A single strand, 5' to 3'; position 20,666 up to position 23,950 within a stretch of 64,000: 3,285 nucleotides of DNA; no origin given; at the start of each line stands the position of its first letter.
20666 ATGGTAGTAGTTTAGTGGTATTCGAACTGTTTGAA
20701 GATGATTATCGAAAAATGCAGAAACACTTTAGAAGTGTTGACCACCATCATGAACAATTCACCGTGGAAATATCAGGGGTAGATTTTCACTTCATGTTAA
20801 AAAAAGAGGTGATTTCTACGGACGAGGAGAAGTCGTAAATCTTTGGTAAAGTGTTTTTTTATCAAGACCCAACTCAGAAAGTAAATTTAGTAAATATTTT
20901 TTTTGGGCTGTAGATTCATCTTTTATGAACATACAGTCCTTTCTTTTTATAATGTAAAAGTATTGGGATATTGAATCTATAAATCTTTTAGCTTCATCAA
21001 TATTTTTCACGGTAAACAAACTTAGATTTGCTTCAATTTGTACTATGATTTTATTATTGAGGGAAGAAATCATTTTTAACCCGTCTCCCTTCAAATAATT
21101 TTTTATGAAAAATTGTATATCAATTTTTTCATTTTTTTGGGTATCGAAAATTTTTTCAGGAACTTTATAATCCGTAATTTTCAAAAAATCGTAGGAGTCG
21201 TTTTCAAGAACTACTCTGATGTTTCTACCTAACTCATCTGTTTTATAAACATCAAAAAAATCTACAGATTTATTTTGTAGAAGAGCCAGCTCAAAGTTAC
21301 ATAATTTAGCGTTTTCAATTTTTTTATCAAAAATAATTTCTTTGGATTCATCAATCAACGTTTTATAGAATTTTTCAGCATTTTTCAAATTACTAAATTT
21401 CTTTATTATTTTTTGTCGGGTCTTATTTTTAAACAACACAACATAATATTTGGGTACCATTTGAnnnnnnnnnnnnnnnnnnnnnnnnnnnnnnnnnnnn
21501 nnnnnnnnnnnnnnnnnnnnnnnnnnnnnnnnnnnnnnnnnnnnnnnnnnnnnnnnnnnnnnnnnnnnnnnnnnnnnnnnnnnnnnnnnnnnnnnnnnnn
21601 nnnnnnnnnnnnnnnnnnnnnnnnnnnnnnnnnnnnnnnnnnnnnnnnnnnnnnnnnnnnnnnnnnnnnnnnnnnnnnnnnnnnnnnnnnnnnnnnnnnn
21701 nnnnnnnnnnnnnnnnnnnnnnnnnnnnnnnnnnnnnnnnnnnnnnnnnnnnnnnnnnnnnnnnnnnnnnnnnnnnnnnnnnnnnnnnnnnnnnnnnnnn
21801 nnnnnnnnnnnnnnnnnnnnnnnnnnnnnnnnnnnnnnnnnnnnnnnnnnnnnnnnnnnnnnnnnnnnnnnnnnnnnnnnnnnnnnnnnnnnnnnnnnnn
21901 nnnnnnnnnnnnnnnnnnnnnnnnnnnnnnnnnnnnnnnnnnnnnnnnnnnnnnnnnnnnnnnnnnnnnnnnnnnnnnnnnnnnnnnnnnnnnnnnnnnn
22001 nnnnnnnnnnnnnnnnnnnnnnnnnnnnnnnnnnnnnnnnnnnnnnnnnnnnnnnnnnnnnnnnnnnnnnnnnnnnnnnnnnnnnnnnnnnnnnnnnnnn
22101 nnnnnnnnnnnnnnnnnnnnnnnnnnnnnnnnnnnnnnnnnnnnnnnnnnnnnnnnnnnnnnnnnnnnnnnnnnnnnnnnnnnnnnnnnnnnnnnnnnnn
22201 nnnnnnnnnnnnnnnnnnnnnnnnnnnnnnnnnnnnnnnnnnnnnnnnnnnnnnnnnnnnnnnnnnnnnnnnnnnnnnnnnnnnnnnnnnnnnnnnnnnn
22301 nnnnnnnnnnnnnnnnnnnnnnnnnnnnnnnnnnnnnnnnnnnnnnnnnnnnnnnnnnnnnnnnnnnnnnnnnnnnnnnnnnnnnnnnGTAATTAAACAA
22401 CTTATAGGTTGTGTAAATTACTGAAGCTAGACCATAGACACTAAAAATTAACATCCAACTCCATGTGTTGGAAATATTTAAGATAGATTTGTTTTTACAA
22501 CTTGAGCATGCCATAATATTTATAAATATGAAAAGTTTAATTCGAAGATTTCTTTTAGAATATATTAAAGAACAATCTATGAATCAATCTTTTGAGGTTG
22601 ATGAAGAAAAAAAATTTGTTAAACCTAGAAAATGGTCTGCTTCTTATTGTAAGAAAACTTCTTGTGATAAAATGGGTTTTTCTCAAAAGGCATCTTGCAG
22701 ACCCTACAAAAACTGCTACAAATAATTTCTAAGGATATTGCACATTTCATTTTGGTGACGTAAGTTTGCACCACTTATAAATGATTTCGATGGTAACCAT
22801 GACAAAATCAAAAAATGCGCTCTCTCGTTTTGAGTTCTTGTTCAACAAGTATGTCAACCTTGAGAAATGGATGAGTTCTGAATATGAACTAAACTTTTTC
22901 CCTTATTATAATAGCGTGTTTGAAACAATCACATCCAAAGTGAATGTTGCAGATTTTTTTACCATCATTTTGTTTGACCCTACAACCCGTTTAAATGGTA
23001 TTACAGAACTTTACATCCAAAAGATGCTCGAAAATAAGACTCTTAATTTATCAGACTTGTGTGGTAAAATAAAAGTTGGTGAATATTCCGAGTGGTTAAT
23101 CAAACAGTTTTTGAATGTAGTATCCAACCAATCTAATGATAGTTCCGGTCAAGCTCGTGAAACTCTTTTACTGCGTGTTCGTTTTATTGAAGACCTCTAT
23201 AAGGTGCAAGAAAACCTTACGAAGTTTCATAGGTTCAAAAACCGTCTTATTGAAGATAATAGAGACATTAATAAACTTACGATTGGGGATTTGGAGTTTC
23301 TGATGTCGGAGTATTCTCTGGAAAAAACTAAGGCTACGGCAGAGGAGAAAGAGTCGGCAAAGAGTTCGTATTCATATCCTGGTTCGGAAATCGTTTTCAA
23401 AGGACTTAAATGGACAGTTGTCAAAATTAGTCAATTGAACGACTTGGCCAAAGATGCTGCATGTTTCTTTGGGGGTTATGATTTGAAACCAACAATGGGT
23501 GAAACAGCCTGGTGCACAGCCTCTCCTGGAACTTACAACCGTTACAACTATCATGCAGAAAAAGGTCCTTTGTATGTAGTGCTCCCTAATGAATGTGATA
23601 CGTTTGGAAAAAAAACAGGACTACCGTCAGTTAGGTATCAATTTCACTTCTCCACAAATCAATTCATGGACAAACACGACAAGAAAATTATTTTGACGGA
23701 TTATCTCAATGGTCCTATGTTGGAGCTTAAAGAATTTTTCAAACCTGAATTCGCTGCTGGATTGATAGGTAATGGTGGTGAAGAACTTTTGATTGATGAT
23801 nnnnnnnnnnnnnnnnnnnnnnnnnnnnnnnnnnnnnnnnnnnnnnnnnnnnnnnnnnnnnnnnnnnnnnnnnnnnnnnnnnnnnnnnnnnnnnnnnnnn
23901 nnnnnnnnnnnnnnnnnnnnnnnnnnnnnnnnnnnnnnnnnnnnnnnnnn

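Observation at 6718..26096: Intragenomic paralog family with a W-C-[TI]-[AG] core, two members fused to leucine-rich repeats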

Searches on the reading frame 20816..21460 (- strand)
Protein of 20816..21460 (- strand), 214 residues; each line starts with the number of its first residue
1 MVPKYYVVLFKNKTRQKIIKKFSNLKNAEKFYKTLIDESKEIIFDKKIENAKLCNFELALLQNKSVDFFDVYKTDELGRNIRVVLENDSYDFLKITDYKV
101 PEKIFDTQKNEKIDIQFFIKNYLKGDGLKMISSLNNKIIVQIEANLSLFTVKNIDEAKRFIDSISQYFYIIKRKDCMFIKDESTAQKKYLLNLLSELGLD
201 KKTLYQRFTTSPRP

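Call 97: search_protein_families(library=pfam, proteins=[window:20816-21460:-], max_evalue=0.1)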
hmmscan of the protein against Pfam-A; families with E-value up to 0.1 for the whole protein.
window:20816-21460:- (214 aa): 1 family
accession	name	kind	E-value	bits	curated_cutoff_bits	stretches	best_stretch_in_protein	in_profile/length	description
PF11180.13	DUF2968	-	0.059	13.4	27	1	4-53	57-104/180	Protein of unknown function (DUF2968)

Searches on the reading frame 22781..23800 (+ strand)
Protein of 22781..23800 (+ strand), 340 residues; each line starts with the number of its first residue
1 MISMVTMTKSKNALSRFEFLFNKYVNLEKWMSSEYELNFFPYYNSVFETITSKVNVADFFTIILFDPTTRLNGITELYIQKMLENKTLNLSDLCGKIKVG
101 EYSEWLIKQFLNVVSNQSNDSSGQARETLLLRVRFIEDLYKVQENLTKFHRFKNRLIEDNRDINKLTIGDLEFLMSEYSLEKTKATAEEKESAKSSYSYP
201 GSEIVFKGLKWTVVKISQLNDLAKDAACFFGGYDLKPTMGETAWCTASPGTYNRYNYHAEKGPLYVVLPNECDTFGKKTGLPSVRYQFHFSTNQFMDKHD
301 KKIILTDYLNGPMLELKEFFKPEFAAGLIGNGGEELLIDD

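Call 18: find_homologous_proteins(query=window:22781-23800:+, max_evalue=0.001)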
Query window:22781-23800:+ (340 aa): 3216 proteins with E <= 0.001 among 4831 candidates; the best 120 are listed.
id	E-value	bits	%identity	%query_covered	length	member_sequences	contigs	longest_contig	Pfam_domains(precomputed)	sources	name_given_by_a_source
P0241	8.1e-219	743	97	99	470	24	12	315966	PF23598.2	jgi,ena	jgi:hypothetical protein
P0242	2.6e-217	738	97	99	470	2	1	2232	-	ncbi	-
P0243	5.2e-204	695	91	99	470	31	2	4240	PF23598.2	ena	-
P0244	6.6e-184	629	84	99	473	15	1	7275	PF23598.2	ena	-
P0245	3.0e-180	617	80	100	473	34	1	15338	-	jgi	-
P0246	9.0e-178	608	81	99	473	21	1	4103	PF23598.2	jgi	jgi:hypothetical protein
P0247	1.6e-177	608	81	99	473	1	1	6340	PF23598.2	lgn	-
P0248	4.1e-176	603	78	100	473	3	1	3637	-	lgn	-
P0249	2.0e-162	558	76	99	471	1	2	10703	-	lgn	-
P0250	1.8e-143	496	69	99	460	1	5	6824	-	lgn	-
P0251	3.5e-121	422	99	58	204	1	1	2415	-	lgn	-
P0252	3.8e-117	409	76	73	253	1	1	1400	-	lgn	-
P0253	1.3e-104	368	55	99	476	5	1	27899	-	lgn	-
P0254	2.0e-98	348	51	100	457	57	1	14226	-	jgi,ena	-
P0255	7.5e-97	342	51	100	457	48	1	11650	-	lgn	-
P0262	1.9e-82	295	47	85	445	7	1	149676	-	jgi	jgi:hypothetical protein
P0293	8.6e-77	276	44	96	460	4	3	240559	PF23598.2,PF13855.13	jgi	jgi:hypothetical protein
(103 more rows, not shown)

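Call 86: find_encoding_contigs(protein=P0293, flank=8000, max_places=1)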
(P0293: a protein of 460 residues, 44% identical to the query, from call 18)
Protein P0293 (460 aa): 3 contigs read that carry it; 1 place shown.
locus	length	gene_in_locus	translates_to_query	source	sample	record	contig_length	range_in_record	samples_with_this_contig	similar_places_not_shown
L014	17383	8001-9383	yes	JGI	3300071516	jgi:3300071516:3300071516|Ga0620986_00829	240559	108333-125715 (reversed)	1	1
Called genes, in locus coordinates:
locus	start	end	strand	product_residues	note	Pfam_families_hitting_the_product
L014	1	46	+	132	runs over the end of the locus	-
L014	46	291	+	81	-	-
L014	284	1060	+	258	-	-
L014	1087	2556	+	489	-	-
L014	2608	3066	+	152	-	-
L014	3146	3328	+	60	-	PF07432:Hc1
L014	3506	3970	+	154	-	-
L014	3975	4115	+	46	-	-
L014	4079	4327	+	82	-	-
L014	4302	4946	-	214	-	-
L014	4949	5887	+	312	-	PF00226:DnaJ, PF01556:DnaJ_C, PF00684:DnaJ_CXXCXGXG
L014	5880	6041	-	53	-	-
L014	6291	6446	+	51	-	-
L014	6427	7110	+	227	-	PF00961:LAGLIDADG_1 (faint), PF14528:LAGLIDADG_3 (faint)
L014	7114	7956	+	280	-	PF02086:MethyltransfD12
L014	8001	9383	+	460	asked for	PF23598:LRR_14 (weak), PF13855:LRR_8 (faint)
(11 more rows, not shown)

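Call 87: find_encoding_contigs(protein=P0262, flank=8000, max_places=1)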
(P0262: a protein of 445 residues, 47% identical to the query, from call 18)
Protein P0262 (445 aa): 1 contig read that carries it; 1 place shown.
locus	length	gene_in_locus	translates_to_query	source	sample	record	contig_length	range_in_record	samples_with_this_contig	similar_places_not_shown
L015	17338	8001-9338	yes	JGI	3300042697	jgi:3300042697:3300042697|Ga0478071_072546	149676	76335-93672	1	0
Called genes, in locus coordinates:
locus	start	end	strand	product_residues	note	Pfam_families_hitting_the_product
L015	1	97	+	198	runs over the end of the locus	PF01510:Amidase_2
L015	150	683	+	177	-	-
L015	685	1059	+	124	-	-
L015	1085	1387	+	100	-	-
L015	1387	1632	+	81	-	-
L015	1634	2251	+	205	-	-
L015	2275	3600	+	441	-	-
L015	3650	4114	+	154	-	-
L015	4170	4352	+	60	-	PF07432:Hc1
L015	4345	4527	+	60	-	-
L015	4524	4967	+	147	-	-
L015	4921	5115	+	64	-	-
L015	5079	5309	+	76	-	-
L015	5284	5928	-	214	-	-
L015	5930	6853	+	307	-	PF00226:DnaJ, PF01556:DnaJ_C, PF00684:DnaJ_CXXCXGXG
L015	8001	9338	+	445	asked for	-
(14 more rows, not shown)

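Call 102: find_encoding_contigs(protein=P0241, flank=8000, max_places=2)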
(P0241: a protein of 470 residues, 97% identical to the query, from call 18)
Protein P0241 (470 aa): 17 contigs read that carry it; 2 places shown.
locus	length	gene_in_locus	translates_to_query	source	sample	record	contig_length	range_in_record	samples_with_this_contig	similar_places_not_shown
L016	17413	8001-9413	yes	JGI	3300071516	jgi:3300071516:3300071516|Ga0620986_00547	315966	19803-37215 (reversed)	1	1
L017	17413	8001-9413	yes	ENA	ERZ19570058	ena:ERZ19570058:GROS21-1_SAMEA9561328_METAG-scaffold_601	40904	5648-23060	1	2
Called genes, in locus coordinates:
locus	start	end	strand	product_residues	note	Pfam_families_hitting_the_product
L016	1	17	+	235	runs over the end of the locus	-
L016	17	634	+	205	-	PF01510:Amidase_2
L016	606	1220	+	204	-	-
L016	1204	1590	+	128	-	-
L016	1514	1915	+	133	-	-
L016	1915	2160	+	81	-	-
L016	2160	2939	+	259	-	PF18905:DUF5661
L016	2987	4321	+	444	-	-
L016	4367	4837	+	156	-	-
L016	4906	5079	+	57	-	PF07432:Hc1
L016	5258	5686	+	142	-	-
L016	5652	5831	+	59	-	-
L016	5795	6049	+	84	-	-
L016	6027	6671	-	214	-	-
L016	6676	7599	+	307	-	PF00226:DnaJ, PF01556:DnaJ_C, PF00684:DnaJ_CXXCXGXG, PF25436:BSD2_CRD (weak)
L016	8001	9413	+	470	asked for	PF23598:LRR_14 (faint)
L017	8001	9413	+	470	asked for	PF23598:LRR_14 (faint)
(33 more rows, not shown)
